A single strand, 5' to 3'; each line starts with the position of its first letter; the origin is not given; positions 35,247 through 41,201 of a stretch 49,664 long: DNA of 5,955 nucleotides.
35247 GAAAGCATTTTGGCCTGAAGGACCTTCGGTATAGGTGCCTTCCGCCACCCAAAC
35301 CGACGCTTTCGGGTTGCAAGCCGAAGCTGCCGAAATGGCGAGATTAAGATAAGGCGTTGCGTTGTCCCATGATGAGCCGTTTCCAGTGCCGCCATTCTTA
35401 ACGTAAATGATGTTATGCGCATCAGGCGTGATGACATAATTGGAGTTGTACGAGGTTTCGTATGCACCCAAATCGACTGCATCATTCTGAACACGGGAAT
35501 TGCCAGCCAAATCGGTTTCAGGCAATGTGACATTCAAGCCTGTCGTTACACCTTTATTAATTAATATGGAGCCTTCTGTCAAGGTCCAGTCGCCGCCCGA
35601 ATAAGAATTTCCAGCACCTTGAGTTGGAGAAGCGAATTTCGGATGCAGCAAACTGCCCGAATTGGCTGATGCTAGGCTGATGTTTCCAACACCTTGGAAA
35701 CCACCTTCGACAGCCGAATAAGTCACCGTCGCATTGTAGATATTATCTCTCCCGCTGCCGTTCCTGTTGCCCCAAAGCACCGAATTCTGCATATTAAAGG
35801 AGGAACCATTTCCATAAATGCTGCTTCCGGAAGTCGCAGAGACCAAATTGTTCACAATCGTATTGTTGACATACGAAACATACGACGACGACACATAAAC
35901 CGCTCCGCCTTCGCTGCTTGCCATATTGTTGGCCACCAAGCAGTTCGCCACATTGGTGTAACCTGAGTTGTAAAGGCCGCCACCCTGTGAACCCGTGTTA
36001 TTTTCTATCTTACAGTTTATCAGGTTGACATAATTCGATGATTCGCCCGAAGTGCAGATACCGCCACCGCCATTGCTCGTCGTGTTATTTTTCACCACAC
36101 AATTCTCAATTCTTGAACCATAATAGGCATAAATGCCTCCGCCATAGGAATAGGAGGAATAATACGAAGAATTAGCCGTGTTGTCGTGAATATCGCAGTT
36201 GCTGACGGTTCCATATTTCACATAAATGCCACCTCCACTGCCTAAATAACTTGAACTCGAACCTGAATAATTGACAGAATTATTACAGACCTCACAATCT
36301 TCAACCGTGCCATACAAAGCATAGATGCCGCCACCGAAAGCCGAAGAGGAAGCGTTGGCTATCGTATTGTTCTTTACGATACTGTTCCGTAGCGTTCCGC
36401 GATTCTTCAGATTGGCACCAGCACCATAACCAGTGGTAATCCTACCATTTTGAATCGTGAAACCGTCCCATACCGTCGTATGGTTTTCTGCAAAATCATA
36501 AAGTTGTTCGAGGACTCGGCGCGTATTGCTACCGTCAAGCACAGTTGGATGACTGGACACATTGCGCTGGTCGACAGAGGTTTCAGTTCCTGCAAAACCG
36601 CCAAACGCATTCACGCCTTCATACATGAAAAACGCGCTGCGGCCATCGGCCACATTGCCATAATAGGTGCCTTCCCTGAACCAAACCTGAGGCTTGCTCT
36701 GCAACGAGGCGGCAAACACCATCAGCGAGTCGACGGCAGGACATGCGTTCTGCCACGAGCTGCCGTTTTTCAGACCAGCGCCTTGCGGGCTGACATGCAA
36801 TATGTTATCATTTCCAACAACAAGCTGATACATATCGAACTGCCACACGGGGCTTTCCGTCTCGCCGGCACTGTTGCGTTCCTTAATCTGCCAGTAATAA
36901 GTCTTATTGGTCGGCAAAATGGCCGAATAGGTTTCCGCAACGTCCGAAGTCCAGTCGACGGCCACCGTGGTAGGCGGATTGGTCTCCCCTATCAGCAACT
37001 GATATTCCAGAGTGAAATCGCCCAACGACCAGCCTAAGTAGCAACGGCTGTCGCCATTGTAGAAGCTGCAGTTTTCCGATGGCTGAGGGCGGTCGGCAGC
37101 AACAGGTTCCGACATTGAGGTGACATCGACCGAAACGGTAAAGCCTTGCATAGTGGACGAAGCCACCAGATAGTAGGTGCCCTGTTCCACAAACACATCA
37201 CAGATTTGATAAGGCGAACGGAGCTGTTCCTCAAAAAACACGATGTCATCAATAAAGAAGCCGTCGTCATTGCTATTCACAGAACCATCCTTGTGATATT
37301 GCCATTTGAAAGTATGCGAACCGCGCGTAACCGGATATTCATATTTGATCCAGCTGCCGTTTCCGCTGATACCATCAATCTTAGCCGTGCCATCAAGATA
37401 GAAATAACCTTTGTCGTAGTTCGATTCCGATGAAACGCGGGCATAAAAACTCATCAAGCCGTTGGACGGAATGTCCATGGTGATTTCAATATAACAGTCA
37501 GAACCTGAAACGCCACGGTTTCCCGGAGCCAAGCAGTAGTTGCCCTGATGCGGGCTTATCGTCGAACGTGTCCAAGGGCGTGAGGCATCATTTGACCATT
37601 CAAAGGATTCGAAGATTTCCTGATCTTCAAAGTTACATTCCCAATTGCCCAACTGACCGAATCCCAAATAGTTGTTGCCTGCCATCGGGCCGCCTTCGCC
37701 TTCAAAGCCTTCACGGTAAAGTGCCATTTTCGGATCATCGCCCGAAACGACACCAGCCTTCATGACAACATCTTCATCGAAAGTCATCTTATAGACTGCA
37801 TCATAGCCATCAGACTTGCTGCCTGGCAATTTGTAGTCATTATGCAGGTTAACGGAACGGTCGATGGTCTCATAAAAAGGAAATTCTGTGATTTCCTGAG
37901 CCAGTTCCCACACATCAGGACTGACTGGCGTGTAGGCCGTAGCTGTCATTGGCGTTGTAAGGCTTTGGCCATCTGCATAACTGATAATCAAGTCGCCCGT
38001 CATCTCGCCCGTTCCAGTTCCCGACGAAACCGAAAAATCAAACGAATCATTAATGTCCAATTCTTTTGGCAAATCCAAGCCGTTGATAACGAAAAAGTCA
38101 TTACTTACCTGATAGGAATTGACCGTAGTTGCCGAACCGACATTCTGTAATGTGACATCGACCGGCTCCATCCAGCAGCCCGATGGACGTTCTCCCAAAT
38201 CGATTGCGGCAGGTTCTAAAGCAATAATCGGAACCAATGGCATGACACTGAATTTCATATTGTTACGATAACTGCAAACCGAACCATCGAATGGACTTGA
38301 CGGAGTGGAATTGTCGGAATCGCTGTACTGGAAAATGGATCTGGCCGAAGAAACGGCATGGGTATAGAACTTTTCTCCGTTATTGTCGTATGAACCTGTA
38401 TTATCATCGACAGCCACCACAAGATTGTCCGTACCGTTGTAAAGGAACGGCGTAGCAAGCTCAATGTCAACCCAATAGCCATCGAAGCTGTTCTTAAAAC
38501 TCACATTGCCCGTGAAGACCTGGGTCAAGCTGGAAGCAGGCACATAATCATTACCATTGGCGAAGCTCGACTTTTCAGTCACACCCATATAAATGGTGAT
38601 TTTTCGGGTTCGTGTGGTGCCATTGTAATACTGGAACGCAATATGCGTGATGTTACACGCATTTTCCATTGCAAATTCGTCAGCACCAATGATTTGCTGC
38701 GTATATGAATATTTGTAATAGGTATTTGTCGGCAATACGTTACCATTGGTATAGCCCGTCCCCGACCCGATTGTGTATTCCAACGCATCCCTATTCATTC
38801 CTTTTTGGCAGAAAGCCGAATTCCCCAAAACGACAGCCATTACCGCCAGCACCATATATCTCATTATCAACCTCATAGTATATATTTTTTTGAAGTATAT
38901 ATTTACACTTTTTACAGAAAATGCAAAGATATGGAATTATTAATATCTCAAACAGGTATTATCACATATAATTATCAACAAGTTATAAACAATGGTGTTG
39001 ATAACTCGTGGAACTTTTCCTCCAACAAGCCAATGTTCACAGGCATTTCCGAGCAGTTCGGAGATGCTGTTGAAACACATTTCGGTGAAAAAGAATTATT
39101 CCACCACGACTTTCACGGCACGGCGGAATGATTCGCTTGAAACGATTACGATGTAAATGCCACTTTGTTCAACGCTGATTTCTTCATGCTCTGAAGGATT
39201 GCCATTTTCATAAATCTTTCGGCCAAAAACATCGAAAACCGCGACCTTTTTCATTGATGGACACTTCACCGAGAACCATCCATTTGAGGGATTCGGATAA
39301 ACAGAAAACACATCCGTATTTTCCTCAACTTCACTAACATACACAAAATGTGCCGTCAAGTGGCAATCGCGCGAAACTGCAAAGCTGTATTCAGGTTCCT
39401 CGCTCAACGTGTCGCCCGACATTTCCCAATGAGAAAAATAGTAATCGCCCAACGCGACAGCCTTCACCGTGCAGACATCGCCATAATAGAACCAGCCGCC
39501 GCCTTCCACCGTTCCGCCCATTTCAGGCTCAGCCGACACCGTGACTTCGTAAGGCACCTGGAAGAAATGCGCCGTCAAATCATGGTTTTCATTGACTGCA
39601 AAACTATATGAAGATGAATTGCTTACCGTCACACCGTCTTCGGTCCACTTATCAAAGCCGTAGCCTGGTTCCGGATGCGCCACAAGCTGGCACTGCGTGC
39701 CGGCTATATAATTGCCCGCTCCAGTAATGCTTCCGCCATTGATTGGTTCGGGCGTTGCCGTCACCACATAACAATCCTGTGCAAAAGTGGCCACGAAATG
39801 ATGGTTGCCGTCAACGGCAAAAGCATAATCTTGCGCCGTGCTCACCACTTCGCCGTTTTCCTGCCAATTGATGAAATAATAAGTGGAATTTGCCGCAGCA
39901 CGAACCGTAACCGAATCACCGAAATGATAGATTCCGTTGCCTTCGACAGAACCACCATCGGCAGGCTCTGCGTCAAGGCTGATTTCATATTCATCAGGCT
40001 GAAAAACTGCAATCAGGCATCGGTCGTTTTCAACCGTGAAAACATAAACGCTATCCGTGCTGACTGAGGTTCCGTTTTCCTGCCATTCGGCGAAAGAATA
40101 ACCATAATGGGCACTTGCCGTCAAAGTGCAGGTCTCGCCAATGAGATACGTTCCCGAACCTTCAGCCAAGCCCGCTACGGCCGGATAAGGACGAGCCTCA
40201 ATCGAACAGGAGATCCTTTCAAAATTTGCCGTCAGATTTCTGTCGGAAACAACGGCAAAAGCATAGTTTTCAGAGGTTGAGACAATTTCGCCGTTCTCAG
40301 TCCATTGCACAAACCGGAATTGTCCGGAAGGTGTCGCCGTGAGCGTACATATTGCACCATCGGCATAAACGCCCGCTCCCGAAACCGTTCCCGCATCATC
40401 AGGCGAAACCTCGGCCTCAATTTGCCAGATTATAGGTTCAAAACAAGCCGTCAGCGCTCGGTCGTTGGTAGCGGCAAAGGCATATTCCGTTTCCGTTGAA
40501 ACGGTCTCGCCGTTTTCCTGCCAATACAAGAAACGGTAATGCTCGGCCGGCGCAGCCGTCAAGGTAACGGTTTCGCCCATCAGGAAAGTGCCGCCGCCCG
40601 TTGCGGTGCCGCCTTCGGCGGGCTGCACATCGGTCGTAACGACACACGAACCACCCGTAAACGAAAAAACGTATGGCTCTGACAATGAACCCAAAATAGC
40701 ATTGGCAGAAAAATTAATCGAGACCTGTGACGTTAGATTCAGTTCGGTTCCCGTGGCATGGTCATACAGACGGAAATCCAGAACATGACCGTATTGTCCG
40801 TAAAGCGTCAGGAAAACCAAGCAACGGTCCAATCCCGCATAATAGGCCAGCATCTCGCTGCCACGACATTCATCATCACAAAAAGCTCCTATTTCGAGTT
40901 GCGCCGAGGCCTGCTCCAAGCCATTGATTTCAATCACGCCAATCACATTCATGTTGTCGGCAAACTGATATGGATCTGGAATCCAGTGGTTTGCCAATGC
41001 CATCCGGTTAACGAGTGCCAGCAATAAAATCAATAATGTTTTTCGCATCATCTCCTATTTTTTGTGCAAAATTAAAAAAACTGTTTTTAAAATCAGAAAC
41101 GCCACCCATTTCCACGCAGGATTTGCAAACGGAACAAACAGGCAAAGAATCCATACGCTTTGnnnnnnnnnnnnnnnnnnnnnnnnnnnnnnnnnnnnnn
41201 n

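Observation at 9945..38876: A 28.9-kb single gene encoding a ~1-MDa, 9,643-aa modular surface protein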

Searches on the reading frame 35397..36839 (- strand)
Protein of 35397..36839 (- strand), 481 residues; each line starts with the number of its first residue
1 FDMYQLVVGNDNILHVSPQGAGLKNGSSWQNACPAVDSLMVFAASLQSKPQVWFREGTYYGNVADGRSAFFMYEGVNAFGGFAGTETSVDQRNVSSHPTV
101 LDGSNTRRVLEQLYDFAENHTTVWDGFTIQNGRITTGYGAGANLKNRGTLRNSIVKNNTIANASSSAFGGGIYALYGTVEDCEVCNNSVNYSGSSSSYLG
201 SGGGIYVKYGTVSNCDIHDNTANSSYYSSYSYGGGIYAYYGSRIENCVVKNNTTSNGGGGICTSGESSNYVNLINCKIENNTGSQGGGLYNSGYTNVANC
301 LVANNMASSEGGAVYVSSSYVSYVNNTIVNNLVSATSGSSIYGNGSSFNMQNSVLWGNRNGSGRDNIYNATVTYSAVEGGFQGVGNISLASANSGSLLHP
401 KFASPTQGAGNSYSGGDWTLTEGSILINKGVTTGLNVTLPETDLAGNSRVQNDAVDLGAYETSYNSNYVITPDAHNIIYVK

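Call 7: search_protein_families(library=pfam, max_evalue=0.01, proteins=[window:35397-36839:-])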
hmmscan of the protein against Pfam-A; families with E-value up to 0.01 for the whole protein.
window:35397-36839:- (481 aa): 2 families
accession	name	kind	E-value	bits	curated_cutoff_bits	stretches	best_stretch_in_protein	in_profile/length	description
PF13229.12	Beta_helix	-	2.1e-10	40.9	25.9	2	210-361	8-141/158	Right handed beta helix region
PF02415.23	Chlam_PMP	-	0.00062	20.2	20.6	0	246-264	1-19/19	Chlamydia polymorphic membrane protein (Chlamydia_PMP) repeat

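Call 8: search_protein_families(library=ncbifam, max_evalue=0.01, proteins=[window:35397-36839:-])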
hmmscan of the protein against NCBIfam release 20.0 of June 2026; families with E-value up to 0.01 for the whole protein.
window:35397-36839:- (481 aa): 1 family
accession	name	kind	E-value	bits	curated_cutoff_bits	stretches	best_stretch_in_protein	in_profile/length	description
NF041518.1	choice_anch_Q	domain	5.6e-09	36.1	25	1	419-462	18-57/58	choice-of-anchor Q domain-containing protein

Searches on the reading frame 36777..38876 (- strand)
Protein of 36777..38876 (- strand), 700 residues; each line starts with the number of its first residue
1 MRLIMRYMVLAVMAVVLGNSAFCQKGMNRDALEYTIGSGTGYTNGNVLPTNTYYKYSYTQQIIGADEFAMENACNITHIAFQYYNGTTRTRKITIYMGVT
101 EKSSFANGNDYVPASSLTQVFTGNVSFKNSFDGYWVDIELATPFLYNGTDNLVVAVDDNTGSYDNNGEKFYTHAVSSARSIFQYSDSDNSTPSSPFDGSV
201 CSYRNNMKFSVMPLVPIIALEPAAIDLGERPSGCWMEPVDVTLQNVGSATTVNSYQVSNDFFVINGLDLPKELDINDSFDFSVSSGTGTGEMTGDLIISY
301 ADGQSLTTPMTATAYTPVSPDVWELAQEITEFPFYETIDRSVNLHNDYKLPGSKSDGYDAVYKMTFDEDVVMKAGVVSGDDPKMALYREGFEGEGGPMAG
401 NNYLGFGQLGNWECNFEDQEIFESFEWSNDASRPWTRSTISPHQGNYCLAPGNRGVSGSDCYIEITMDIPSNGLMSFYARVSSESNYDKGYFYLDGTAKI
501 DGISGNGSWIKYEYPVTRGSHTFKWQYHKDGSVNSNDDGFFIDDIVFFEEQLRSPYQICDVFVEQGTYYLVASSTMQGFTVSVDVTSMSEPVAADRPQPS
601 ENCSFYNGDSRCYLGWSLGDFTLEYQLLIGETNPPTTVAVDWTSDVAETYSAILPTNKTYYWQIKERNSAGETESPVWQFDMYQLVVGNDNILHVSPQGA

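Call 7: search_protein_families(library=pfam, max_evalue=0.01, proteins=[window:36777-38876:-])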
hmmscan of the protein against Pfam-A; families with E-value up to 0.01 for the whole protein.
window:36777-38876:- (700 aa): 0 families

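Call 8: search_protein_families(library=ncbifam, max_evalue=0.01, proteins=[window:36777-38876:-])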
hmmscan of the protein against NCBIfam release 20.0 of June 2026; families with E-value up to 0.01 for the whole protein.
window:36777-38876:- (700 aa): 0 families

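Call 11: find_homologous_proteins(query=window:36807-38876:-)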
Query window:36807-38876:- (690 aa): 74 proteins with E <= 0.001 among 8000 candidates.
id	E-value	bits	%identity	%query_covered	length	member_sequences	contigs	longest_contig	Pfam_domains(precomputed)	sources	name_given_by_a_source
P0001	1.8e-58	217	34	41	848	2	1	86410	PF15780.12,PF22544.3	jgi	-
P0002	1.2e-49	188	37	27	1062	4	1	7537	PF25788.3,PF07675.19,PF00041.28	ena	-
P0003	2.1e-48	184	34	54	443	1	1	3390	-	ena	-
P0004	8.0e-44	168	43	19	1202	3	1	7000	PF21605.4,PF25059.2,PF23376.2,PF25788.3,PF00041.28,PF16656.12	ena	-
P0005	5.9e-43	166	41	27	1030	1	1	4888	PF10365.16,PF07675.19,PF00041.28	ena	-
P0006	6.4e-43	165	42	20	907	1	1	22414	PF18962.8,PF00041.28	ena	-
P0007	5.0e-42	163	40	27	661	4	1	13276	PF00041.28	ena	-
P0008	6.2e-42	162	33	56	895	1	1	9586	PF07675.19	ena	-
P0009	4.1e-41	160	30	38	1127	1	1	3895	PF22073.3,PF15780.12,PF07610.18,PF22076.3,PF24798.3,PF22066.3,PF24507.2,PF12371.15,PF22544.3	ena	-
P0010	4.8e-40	156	50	25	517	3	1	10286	PF00041.28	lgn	-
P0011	3.3e-36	143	34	24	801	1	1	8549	PF18998.7,PF00041.28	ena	-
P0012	4.1e-34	136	36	41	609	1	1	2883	-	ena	-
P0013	5.0e-33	133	32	57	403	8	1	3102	-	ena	-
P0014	3.4e-29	120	43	27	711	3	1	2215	PF00404.25,PF07705.18,PF03785.21,PF10633.16,PF00041.28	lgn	-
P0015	8.1e-29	119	42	27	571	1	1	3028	PF00404.25,PF07705.18,PF10633.16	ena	-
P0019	2.4e-26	111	33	51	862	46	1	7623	PF18962.8,PF07675.19,PF00041.28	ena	-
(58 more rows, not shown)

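Call 61: search_solved_structures(query=window:36825-38876:-, max_evalue=1)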
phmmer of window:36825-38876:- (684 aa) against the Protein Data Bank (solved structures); distinct sequences matched with E-value up to 1: 1.
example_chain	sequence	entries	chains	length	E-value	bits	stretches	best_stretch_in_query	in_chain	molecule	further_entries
4yc7_B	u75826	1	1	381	0.55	12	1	403-465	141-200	Formin-like protein 2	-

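Call 89: search_protein_families(library=pfam, max_evalue=0.01, proteins=[P0019, P0008, P0002])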
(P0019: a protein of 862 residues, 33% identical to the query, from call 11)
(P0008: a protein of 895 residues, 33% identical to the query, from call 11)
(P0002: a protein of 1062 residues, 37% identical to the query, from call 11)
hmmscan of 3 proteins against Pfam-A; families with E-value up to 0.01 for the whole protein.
P0019 (862 aa): 4 families
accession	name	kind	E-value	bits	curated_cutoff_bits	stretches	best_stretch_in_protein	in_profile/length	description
PF18962.6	Por_Secre_tail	-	3.9e-15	56.3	27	1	791-860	1-74/75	Secretion system C-terminal sorting domain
PF00041.27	fn3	-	6.2e-14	52.4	25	1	598-669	3-80/84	Fibronectin type III domain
PF07675.18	Cleaved_Adhesin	-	4.4e-12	46.7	21.4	1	413-551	16-173/174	Cleaved Adhesin Domain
PF16656.11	Pur_ac_phosph_N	-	0.0024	18.8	30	0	620-663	46-83/93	Purple acid Phosphatase, N-terminal domain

P0008 (895 aa): 1 family
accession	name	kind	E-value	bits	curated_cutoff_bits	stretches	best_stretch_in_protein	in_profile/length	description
PF07675.18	Cleaved_Adhesin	-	6.9e-13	49.3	21.4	1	604-768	15-174/174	Cleaved Adhesin Domain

P0002 (1062 aa): 3 families
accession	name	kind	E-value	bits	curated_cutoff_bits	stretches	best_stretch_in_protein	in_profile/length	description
PF00041.27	fn3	-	1.4e-23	83.3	25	3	883-961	2-80/84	Fibronectin type III domain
PF25788.1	Ig_Rha78A_N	-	3.8e-07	30.8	27.4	0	622-700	20-100/105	Rha78A-like, N-terminal immunoglobulin domain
PF07675.18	Cleaved_Adhesin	-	5e-07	30.3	21.4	1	1008-1060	2-55/174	Cleaved Adhesin Domain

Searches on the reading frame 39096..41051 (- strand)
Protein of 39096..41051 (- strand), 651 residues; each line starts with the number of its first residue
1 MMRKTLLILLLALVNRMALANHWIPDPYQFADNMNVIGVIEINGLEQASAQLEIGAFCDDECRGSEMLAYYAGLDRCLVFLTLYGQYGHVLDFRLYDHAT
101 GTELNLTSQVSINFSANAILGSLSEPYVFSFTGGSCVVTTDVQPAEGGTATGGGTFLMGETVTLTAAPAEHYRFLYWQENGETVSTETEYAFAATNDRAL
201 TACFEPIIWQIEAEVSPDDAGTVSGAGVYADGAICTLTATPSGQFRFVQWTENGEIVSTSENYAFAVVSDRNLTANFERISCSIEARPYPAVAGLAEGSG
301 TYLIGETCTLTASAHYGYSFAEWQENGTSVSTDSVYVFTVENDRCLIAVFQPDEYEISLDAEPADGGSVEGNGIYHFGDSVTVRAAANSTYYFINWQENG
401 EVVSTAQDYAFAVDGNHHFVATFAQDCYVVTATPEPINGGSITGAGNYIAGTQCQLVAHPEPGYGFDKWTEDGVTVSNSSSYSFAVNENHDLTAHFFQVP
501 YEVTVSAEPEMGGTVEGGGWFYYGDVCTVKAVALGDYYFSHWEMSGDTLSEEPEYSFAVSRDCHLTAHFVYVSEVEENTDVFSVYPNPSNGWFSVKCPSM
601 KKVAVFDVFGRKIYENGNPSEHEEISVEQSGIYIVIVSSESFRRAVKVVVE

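Call 9: search_protein_families(library=pfam, max_evalue=0.01, proteins=[window:39096-41051:-])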
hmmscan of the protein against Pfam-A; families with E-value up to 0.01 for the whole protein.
window:39096-41051:- (651 aa): 7 families
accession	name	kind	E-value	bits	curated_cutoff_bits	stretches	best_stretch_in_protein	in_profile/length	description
PF18998.6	Flg_new_2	-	4.8e-70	232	23.6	6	432-497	3-70/73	Divergent InlB B-repeat domain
PF16820.11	PKD_3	-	3.7e-09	36.7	26.3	0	176-197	36-57/68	PKD-like domain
PF18962.6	Por_Secre_tail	-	1.1e-07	32.5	27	1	584-650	1-75/75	Secretion system C-terminal sorting domain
PF09479.16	Flg_new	-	0.00015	22.2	27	0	438-495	8-65/65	Listeria-Bacteroides repeat domain (List_Bact_rpt)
PF19180.5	DUF5862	-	0.001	19.3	33.3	0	439-458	17-36/68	Family of unknown function (DUF5862)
PF19910.5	DUF6383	-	0.0018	18.8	23.7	1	589-650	17-74/74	Domain of unknown function (DUF6383)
PF07679.22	I-set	-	0.0035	17.8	23.7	0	454-492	22-58/90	Immunoglobulin I-set domain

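Call 10: search_protein_families(library=ncbifam, max_evalue=0.01, proteins=[window:39096-41051:-])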
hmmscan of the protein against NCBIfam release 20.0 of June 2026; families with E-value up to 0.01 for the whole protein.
window:39096-41051:- (651 aa): 3 families
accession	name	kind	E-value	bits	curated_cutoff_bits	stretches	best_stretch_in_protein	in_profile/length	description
NF038113.1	T9SSA_dep_M36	equivalog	1e-08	33.9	885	1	569-650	782-868/869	T9SS-dependent M36 family metallopeptidase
TIGR04183.1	Por_Secre_tail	domain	5.3e-07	29.5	23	1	584-650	1-71/72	T9SS type A sorting domain-containing protein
NF033708.1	T9SS_Cterm_ChiA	domain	1.9e-05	24.5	40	1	600-650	1-54/55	T9SS sorting signal type C domain-containing protein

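Call 70: find_encoding_contigs(protein=window:39096-41051:-, flank=10000, max_places=6)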
Protein window:39096-41051:- (651 aa): no gene with exactly this product is on record in the collection.
